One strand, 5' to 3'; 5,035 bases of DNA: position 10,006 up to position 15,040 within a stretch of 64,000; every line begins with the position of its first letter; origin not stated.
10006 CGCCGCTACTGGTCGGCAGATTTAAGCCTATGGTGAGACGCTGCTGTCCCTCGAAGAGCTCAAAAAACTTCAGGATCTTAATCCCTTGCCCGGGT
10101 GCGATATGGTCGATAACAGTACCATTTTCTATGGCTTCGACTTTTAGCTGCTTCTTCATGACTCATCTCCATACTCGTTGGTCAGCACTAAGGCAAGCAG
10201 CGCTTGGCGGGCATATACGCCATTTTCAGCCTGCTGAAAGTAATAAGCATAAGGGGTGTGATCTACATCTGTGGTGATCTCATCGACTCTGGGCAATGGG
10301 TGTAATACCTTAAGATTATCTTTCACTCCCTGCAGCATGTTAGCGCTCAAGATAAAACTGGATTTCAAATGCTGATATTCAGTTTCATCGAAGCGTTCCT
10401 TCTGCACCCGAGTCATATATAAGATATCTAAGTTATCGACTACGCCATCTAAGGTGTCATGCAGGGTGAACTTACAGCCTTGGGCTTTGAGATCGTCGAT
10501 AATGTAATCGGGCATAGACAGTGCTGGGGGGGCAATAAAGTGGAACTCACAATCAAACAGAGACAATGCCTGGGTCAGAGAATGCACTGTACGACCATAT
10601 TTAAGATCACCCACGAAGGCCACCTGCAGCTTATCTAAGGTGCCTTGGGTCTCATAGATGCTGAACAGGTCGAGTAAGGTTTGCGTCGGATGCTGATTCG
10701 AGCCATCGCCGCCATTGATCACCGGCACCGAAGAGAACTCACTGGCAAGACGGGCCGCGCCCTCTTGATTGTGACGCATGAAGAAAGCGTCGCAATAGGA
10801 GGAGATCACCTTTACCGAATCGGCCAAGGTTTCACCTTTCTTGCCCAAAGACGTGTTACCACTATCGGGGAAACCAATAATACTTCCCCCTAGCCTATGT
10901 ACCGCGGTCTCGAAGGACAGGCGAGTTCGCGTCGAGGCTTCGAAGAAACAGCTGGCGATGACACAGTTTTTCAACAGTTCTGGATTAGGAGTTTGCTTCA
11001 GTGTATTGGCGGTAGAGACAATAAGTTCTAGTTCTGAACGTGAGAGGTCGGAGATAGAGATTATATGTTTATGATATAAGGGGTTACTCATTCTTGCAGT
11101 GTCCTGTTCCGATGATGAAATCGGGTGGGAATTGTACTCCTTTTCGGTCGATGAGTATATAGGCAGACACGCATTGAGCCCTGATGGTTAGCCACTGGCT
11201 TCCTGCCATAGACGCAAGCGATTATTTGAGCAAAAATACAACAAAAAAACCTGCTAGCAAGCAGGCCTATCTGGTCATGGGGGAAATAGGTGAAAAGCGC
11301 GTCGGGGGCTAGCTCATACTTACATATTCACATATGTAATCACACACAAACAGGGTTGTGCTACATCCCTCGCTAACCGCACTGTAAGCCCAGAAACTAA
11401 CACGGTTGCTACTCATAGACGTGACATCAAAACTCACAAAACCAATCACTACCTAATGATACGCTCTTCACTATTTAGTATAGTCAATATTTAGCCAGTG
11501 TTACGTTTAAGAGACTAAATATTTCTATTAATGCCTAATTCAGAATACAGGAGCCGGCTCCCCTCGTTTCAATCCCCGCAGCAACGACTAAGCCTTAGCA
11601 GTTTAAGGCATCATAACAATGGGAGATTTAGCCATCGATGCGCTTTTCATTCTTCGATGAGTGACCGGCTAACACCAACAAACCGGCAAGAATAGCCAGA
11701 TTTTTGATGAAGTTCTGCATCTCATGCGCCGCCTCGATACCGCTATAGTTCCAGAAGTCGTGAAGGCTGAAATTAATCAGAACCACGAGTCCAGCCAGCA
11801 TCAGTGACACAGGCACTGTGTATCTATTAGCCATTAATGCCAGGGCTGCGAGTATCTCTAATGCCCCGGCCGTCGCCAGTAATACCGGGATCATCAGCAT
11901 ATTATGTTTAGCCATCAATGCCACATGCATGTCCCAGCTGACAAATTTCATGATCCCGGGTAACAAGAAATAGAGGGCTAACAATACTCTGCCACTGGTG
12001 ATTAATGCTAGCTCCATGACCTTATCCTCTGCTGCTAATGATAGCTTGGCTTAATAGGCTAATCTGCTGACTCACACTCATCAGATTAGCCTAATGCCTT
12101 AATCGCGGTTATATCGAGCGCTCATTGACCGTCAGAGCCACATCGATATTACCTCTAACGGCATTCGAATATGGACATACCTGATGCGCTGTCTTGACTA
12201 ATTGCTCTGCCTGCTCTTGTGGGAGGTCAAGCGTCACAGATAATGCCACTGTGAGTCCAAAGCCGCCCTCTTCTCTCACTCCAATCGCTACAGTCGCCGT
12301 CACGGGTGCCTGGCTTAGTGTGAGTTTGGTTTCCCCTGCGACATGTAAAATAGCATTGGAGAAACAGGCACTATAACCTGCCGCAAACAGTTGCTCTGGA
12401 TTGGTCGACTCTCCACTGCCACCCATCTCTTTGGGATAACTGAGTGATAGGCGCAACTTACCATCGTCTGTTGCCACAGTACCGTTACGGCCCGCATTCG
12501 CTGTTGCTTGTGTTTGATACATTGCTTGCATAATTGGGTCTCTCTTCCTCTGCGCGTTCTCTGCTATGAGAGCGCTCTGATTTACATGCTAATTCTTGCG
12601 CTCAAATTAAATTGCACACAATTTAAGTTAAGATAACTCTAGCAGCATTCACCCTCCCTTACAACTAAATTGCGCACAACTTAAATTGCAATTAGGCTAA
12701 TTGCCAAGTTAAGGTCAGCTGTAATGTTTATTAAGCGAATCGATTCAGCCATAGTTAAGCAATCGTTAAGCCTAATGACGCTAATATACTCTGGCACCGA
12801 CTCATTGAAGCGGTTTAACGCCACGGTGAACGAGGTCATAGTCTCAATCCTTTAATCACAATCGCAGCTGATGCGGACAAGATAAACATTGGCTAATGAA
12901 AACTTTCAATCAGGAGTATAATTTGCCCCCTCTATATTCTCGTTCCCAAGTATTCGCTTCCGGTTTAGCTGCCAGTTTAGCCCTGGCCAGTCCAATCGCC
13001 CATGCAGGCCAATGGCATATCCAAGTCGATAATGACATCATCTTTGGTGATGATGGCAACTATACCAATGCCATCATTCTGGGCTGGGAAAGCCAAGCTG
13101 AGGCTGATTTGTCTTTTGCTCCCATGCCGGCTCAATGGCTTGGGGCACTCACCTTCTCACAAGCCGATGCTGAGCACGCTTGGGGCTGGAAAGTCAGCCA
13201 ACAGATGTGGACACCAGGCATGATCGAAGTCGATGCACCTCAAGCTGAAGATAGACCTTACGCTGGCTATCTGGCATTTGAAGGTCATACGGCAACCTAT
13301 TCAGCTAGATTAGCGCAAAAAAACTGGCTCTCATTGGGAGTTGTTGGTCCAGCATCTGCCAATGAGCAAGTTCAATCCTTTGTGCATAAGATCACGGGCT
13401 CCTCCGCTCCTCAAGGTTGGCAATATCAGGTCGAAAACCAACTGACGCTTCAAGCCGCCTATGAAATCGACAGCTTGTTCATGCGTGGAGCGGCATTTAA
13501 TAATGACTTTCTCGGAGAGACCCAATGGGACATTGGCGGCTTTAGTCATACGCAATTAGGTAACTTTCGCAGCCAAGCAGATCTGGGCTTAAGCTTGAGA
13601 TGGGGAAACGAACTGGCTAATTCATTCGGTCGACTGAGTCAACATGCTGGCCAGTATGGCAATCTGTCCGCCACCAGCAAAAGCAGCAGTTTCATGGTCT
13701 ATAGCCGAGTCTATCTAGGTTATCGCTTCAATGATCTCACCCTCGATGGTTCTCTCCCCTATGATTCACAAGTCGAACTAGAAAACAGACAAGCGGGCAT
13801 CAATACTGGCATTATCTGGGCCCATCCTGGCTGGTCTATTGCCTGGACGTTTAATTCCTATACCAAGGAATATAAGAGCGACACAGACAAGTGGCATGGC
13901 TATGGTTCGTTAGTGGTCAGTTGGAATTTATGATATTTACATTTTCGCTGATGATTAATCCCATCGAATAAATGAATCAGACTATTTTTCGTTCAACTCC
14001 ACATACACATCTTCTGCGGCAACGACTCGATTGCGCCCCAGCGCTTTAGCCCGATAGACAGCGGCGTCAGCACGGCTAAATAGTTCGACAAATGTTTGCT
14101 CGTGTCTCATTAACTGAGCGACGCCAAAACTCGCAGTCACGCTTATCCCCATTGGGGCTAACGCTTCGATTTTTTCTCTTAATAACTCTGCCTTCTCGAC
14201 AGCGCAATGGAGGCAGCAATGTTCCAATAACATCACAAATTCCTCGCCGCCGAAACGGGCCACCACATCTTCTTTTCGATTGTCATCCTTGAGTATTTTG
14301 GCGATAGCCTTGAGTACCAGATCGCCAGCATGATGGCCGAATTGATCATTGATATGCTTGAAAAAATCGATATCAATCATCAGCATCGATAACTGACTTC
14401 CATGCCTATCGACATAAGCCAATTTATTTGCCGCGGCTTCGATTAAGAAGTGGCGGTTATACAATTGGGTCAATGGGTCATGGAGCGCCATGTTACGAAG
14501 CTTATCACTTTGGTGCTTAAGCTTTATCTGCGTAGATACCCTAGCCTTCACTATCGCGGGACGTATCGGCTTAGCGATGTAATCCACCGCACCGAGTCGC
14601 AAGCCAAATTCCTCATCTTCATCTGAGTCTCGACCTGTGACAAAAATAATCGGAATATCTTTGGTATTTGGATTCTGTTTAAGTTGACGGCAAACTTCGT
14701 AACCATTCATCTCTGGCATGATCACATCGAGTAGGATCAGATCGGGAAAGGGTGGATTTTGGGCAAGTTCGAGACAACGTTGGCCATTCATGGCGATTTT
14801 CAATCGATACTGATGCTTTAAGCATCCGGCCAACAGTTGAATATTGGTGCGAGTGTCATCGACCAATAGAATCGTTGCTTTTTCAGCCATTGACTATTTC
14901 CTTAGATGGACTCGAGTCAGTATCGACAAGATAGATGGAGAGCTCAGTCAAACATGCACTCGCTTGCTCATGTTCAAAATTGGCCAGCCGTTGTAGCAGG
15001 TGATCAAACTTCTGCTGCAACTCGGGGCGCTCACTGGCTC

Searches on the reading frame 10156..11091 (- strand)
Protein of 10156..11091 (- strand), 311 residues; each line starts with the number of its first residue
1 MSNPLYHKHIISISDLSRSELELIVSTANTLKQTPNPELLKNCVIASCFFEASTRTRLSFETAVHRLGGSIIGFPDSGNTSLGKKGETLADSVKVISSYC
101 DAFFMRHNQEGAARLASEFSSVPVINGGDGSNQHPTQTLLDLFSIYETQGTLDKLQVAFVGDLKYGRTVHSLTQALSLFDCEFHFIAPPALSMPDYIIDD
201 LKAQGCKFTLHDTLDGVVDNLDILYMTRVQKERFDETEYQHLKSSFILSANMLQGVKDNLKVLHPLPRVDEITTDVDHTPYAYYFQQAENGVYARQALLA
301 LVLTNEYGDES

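Call 55: search_protein_families(library=pfam, proteins=[window:10156-11091:-], max_evalue=0.001)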
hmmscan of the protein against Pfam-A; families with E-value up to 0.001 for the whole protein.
window:10156-11091:- (311 aa): 2 families
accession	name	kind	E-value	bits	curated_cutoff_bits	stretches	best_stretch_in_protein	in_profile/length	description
PF02729.26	OTCace_N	-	7.7e-45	153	29.9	1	8-147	1-148/148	Aspartate/ornithine carbamoyltransferase, carbamoyl-P binding domain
PF00185.30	OTCace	-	2.9e-34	118.8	29.4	1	154-301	2-156/157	Aspartate/ornithine carbamoyltransferase, Asp/Orn binding domain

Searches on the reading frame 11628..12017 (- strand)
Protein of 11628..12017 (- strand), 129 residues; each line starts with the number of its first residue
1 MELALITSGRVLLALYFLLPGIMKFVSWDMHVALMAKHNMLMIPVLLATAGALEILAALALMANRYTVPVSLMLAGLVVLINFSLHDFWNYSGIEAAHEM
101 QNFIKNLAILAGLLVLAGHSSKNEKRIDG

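Call 55: search_protein_families(library=pfam, proteins=[window:11628-12017:-], max_evalue=0.001)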
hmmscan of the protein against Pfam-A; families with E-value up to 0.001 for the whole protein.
window:11628-12017:- (129 aa): 3 families
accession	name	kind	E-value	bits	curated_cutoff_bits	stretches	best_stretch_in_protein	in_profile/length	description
PF07681.17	DoxX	-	9.7e-08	33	23.6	1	7-86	3-84/85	DoxX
PF13564.11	DoxX_2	-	0.00034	21.1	26.3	1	11-83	4-74/103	DoxX-like family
PF05514.17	HR_lesion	-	0.00067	20.3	22.6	0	52-115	71-134/138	HR-like lesion-inducing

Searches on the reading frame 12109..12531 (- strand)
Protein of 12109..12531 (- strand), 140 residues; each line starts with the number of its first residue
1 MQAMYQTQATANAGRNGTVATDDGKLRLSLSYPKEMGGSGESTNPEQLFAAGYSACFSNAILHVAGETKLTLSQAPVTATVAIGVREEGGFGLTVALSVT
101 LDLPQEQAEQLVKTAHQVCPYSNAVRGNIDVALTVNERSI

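Call 55: search_protein_families(library=pfam, proteins=[window:12109-12531:-], max_evalue=0.001)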
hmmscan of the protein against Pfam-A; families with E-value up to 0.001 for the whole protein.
window:12109-12531:- (140 aa): 1 family
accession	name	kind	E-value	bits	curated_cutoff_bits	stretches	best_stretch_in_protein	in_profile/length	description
PF02566.24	OsmC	-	6.6e-17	62.2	27.5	1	38-133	1-99/100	OsmC-like protein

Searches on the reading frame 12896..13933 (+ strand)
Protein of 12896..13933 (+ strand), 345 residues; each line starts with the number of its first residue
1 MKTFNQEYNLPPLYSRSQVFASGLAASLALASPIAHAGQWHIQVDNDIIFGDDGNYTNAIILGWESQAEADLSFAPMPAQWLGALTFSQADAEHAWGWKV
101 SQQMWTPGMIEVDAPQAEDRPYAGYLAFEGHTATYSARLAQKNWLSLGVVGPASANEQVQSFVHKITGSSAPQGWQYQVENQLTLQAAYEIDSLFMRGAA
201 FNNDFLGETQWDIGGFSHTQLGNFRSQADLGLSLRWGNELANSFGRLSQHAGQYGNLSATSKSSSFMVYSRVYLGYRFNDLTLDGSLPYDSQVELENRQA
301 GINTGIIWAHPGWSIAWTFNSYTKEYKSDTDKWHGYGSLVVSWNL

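Call 55: search_protein_families(library=pfam, proteins=[window:12896-13933:+], max_evalue=0.001)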
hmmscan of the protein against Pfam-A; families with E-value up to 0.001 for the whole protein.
window:12896-13933:+ (345 aa): 1 family
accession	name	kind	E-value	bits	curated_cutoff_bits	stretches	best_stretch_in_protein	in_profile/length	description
PF09982.15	LpxR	-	2.5e-80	270.3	26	1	24-344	7-322/323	Outer membrane protein LpxR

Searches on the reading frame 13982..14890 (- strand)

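Call 55: search_protein_families(library=pfam, proteins=[window:13982-14890:-], max_evalue=0.001)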
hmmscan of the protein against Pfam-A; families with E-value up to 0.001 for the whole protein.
window:13982-14890:- (302 aa): 2 families
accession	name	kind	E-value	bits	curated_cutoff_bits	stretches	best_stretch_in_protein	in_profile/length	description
PF00990.26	GGDEF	-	1.5e-43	148.8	23.8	1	135-288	1-161/161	Diguanylate cyclase, GGDEF domain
PF00072.30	Response_reg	-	1.9e-24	86.4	30.2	1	7-117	1-109/111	Response regulator receiver domain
